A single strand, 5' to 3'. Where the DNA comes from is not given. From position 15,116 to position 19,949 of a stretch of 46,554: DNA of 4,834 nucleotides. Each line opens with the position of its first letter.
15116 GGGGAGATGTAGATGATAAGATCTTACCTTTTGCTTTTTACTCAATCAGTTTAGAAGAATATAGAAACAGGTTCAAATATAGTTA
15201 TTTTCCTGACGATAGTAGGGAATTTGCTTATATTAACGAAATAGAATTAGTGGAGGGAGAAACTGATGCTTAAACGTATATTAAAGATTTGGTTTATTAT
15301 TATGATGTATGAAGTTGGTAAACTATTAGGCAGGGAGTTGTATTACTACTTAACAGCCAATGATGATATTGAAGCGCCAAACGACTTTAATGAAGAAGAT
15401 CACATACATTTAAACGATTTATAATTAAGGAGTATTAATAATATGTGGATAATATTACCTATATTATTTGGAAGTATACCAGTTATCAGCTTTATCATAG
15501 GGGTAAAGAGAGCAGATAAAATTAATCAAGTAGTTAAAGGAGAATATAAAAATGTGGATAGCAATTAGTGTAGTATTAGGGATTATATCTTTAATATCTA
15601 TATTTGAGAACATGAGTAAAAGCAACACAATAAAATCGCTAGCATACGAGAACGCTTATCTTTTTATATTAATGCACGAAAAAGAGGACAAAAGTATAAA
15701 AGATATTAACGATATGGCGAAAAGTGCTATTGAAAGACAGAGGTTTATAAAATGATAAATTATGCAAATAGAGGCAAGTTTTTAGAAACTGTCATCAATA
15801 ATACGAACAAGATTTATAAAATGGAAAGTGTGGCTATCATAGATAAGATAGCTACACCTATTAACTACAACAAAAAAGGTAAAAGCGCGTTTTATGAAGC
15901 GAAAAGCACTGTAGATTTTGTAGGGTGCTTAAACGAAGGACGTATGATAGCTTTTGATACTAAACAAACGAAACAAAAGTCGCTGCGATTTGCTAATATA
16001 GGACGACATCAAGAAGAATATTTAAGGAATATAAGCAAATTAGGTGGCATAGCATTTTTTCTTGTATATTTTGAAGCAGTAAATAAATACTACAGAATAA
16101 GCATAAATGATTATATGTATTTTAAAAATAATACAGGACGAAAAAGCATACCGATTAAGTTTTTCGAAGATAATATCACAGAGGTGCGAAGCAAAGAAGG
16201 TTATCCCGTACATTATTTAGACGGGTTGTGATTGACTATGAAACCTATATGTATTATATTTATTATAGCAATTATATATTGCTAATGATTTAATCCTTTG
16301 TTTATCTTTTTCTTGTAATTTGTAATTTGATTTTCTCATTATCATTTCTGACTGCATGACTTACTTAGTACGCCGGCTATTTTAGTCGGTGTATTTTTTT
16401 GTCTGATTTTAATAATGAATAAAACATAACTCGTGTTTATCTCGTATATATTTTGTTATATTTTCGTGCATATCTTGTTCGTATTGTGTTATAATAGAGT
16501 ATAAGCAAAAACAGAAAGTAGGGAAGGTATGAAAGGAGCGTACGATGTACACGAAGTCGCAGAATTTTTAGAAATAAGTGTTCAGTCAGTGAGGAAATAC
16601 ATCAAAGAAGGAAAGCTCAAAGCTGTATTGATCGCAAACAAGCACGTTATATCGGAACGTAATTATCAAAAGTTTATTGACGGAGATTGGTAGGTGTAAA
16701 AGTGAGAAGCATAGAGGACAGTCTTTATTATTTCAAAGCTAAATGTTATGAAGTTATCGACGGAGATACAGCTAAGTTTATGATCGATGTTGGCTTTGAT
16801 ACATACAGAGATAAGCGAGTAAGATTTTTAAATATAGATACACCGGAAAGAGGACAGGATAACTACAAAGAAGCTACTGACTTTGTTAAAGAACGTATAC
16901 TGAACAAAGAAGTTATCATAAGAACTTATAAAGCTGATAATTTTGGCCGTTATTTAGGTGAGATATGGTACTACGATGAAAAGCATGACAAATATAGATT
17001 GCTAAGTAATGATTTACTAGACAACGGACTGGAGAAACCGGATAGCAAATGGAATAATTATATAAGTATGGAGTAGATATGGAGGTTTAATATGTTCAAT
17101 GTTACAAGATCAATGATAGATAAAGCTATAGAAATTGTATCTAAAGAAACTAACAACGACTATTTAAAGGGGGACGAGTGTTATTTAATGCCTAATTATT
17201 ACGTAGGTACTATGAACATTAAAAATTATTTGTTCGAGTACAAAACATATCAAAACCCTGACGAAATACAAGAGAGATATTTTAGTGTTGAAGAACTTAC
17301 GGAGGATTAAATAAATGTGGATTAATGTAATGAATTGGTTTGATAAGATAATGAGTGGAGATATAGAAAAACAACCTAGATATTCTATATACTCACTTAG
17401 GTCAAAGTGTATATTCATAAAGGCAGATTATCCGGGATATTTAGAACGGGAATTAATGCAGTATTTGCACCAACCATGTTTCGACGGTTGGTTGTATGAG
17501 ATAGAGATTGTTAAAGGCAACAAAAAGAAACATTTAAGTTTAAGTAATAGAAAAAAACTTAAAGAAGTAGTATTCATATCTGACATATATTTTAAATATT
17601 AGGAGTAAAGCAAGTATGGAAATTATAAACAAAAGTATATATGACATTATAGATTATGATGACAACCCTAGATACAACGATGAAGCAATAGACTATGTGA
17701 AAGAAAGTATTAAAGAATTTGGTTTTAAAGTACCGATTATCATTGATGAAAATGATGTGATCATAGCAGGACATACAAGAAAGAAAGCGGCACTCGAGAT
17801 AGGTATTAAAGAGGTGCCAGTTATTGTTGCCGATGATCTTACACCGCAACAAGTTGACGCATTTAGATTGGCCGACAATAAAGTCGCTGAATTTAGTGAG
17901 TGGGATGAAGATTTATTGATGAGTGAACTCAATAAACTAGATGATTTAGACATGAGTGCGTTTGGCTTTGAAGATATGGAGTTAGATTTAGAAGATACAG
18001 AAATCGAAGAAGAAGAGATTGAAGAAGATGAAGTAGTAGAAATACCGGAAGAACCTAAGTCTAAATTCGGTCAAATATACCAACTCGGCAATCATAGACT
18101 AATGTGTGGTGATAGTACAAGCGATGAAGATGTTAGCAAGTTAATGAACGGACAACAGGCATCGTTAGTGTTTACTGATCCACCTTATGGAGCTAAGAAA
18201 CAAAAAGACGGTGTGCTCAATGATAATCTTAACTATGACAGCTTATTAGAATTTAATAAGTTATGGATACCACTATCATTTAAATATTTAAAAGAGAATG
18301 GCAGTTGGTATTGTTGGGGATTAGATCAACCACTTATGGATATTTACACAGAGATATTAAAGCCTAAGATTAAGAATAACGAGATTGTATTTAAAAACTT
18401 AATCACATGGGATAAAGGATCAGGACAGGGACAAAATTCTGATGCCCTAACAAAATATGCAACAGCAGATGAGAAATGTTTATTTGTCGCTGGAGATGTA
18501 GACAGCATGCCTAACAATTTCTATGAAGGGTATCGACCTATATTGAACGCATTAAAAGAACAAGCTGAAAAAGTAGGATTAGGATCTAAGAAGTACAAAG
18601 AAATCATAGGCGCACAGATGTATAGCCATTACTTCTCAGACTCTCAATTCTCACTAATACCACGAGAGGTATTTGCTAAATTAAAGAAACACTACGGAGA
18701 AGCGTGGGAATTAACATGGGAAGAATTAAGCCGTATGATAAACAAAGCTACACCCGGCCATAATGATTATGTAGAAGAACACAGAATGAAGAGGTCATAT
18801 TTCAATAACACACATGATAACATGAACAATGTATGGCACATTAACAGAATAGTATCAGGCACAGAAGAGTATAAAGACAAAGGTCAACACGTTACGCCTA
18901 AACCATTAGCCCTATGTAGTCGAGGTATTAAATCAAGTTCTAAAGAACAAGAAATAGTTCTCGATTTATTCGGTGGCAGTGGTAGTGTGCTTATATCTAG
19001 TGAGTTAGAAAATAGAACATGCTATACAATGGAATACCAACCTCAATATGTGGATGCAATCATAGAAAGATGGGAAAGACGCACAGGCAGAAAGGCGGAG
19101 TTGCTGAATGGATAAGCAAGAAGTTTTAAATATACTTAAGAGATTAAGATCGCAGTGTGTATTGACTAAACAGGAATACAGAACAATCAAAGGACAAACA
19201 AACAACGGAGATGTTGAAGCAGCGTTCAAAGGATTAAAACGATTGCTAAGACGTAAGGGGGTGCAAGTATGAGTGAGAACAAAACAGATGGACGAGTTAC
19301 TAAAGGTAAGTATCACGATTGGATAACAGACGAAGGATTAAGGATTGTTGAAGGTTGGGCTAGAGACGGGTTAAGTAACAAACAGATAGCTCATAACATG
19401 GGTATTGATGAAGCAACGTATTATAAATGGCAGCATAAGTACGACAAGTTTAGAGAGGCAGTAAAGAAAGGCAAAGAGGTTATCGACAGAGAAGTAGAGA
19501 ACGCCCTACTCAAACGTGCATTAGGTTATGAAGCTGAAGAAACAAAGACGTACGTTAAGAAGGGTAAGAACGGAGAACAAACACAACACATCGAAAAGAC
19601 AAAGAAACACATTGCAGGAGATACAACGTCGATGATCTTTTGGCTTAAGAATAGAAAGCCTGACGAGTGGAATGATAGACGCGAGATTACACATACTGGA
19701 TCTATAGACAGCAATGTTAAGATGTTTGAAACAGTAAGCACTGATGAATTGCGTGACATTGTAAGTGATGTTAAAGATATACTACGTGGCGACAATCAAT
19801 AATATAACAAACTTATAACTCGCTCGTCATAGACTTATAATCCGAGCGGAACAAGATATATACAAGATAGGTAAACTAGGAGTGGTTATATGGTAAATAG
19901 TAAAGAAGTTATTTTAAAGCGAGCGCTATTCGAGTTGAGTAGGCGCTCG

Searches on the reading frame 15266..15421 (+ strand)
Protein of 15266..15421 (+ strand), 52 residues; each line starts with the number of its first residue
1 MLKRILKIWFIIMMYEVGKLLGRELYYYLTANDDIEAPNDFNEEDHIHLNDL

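Call 29: search_protein_families(library=phrogs, max_evalue=0.001, proteins=[window:15266-15421:+])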
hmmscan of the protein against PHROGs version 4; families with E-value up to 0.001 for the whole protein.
window:15266-15421:+ (52 aa): 2 families
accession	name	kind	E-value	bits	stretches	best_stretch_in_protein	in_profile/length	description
phrog_152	-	transcription regulation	2.1e-23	83.2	1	1-51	6-57/80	RinB-like transcriptional activator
phrog_19192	-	unknown function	8.2e-23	81.7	1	1-51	49-99/104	-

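Call 48: search_protein_families(library=ncbifam, max_evalue=0.01, proteins=[window:15266-15421:+])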
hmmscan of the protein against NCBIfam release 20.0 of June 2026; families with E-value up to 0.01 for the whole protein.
window:15266-15421:+ (52 aa): 1 family
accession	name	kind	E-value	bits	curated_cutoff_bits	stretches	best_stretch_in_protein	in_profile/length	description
NF047427.1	phage_activ_RinB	equivalog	3.5e-21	74.7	25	1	3-41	1-39/39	transcriptional activator RinB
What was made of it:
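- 15266..15424 (+): RinB homologue, a regulator family typical of temperate staphylococcal phages. NCBIfam equivalog, 74.7 bits against a cutoff of 25 (call 48).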

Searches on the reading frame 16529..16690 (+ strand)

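Call 29: search_protein_families(library=phrogs, max_evalue=0.001, proteins=[window:16529-16690:+])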
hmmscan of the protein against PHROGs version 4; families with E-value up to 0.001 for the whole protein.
window:16529-16690:+ (54 aa): 7 families
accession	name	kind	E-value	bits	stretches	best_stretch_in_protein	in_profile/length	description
phrog_6401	-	DNA, RNA and nucleotide metabolism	5.4e-07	30.4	1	5-50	10-56/64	DNA binding protein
phrog_66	-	integration and excision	2.5e-05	25.1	1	2-52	91-142/412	excisionase and transcriptional regulator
phrog_7067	-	head and packaging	0.00013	23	0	3-27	30-54/56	terminase small subunit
phrog_6058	-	unknown function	0.00028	21.7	1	1-52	21-79/113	-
phrog_7735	-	integration and excision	0.0003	22.1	1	4-36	5-37/99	excisionase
phrog_2907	-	integration and excision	0.00045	21.6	1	8-36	10-38/117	excisionase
phrog_10045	-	DNA, RNA and nucleotide metabolism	0.00048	20.9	1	7-30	23-46/74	HTH DNA binding protein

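Call 48: search_protein_families(library=ncbifam, max_evalue=0.01, proteins=[window:16529-16690:+])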
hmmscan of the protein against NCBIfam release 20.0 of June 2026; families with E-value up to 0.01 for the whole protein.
window:16529-16690:+ (54 aa): 4 families
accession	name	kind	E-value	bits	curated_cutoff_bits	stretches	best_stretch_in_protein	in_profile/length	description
NF040990.2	MamR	equivalog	0.0002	21.6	100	1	5-49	44-88/91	magnetosome protein MamR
TIGR01764.1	excise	domain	0.00058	20.2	28.8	1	7-33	4-30/49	excisionase family DNA-binding protein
NF003290.0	PRK04286.1-6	equivalog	0.0057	15.5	526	1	5-51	213-257/307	hypothetical protein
NF033518.0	transpos_IS607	equivalog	0.0095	15.5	110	0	9-51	2-45/187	IS607 family transposase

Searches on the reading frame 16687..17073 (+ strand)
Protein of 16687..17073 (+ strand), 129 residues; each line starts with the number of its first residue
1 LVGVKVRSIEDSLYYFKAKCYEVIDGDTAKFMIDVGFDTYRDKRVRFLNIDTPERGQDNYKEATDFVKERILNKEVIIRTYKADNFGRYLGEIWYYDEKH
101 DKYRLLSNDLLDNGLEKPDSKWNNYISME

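Call 29: search_protein_families(library=phrogs, max_evalue=0.001, proteins=[window:16687-17073:+])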
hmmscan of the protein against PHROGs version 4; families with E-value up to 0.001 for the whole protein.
window:16687-17073:+ (129 aa): 3 families
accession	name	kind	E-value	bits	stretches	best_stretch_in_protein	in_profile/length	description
phrog_452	-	DNA, RNA and nucleotide metabolism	2.7e-35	123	1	4-124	57-186/201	endonuclease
phrog_20876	-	DNA, RNA and nucleotide metabolism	5.9e-06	26.5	1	21-118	171-271/395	nuclease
phrog_8809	-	unknown function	3.4e-05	22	1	17-100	1100-1190/2317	-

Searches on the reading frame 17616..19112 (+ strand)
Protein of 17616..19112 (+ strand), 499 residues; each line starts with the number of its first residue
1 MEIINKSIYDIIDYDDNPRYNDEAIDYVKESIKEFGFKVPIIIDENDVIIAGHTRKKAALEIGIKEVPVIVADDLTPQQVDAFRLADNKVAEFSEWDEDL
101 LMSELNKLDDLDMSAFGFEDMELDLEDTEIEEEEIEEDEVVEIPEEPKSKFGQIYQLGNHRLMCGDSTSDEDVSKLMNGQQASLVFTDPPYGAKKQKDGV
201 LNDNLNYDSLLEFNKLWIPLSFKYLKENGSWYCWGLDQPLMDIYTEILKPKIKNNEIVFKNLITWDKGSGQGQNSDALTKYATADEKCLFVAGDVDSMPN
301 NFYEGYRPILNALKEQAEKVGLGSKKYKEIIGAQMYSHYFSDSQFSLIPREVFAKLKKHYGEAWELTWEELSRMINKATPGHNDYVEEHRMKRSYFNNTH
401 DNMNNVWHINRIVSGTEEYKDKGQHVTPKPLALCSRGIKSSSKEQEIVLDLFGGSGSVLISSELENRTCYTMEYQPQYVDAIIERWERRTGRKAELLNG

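Call 29: search_protein_families(library=phrogs, max_evalue=0.001, proteins=[window:17616-19112:+])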
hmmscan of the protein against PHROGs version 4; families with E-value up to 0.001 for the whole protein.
window:17616-19112:+ (499 aa): 23 families
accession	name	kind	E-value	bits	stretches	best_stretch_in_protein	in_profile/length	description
phrog_498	-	other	8.2e-112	375.8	1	1-496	33-429/633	DNA methyltransferase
phrog_620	-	DNA, RNA and nucleotide metabolism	6.8e-51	174.4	1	1-151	7-164/217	ParB-like partition protein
phrog_8071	-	DNA, RNA and nucleotide metabolism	4.6e-49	168.7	1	2-197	6-209/389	ParB-like partition protein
phrog_67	-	other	1.3e-37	131.3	1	144-494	112-351/743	DNA methyltransferase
phrog_940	-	DNA, RNA and nucleotide metabolism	2.5e-35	123.5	1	1-152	4-153/388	nuclease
phrog_930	-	DNA, RNA and nucleotide metabolism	8.4e-33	115.1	1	2-141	6-145/223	ParB-like partition protein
phrog_15396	-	DNA, RNA and nucleotide metabolism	4.8e-32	112.8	1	7-126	8-130/258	ParB-like partition nuclease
phrog_18056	-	DNA, RNA and nucleotide metabolism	3.7e-24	86.4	1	1-91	1-91/387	ParB-like partition nuclease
phrog_3008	-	other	3.2e-18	66.9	1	408-493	132-218/244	DNA methyltransferase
phrog_723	-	DNA, RNA and nucleotide metabolism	3.1e-17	64.1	1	11-149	21-164/223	ParB-like partition protein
phrog_9353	-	unknown function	1.1e-15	59.2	1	11-148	19-159/245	-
phrog_23085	-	unknown function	2.3e-13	51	1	404-491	26-110/138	-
phrog_4715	-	DNA, RNA and nucleotide metabolism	4.4e-13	49.5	1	3-98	147-248/630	ParB-like partition protein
phrog_5475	-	unknown function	4.1e-12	46.6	1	5-76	5-76/458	-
phrog_26377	-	DNA, RNA and nucleotide metabolism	8.5e-10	39.6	1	25-72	30-77/326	ParB-like partition protein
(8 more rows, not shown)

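Call 48: search_protein_families(library=ncbifam, max_evalue=0.01, proteins=[window:17616-19112:+])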
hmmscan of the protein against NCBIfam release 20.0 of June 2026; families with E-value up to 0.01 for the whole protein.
window:17616-19112:+ (499 aa): 6 families
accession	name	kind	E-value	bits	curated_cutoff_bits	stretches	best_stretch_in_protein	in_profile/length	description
NF008572.0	PRK11524.1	equivalog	2.9e-17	62.7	292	2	389-489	162-259/294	adenine-specific DNA-methyltransferase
TIGR00180.1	parB_part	domain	9.6e-11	41.8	58.45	1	19-106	23-116/186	ParB/RepB/Spo0J family partition protein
NF050803.1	DnaMtaseCcrMCaul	equivalog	1.3e-09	37.5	830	1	398-489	157-250/350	adenine-specific DNA-methyltransferase CcrM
TIGR04285.1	nucleoid_noc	exception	8.7e-06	25.3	315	1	8-73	7-77/255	nucleoid occlusion protein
NF010253.0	PRK13699.1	subfamily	0.00056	19.6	244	1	418-486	137-205/226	DNA methyltransferase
TIGR03734.1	PRTRC_parB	hypoth_equivalog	0.0086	14.6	278.6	0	17-90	7-89/555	PRTRC system ParB family protein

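Call 67: search_solved_structures(query=window:17616-19112:+, max_evalue=0.001)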
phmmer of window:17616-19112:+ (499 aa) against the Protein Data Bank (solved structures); distinct sequences matched with E-value up to 0.001: 10.
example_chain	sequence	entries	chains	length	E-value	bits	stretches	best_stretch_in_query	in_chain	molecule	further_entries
1g60_A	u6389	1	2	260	9.5e-12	47.8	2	395-480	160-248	Adenine-specific Methyltransferase MboIIA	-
9c3u_A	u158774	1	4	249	4.5e-08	35.6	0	182-261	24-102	Methyltransferase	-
8urk_A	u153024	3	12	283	6.5e-08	35.1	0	182-261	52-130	Methyltransferase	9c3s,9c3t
2zie_A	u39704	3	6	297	4.1e-06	29.1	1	419-498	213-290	Putative modification methylase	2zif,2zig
7bnk_A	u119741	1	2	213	0.00013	24.2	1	15-86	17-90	ParB family protein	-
7bnr_A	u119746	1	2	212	0.00021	23.5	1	16-86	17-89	ParB family protein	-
7o0n_A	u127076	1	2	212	0.00025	23.3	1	15-86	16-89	ParB family protein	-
1vz0_A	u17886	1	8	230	0.0004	22.6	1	18-89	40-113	Chromosome-partitioning protein Spo0J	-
1nw8_A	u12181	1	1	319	0.00066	21.9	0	400-469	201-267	MODIFICATION METHYLASE RSRI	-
1eg2_A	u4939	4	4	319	0.00088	21.5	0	400-469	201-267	MODIFICATION METHYLASE RSRI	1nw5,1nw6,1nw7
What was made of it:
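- Its best solved relatives are M.MboIIA and M.RsrI (call 67).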

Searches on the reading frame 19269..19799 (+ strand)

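Call 48: search_protein_families(library=ncbifam, max_evalue=0.01, proteins=[window:19269-19799:+])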
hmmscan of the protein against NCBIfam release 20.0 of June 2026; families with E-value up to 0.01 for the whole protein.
window:19269-19799:+ (177 aa): 2 families
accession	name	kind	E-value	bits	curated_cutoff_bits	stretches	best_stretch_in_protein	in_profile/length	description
NF033516.0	transpos_IS3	equivalog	2e-06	27.3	160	1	25-114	5-100/369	IS3 family transposase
NF033577.2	transpos_IS481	equivalog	0.00047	19.8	224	1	24-67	3-46/284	IS481 family transposase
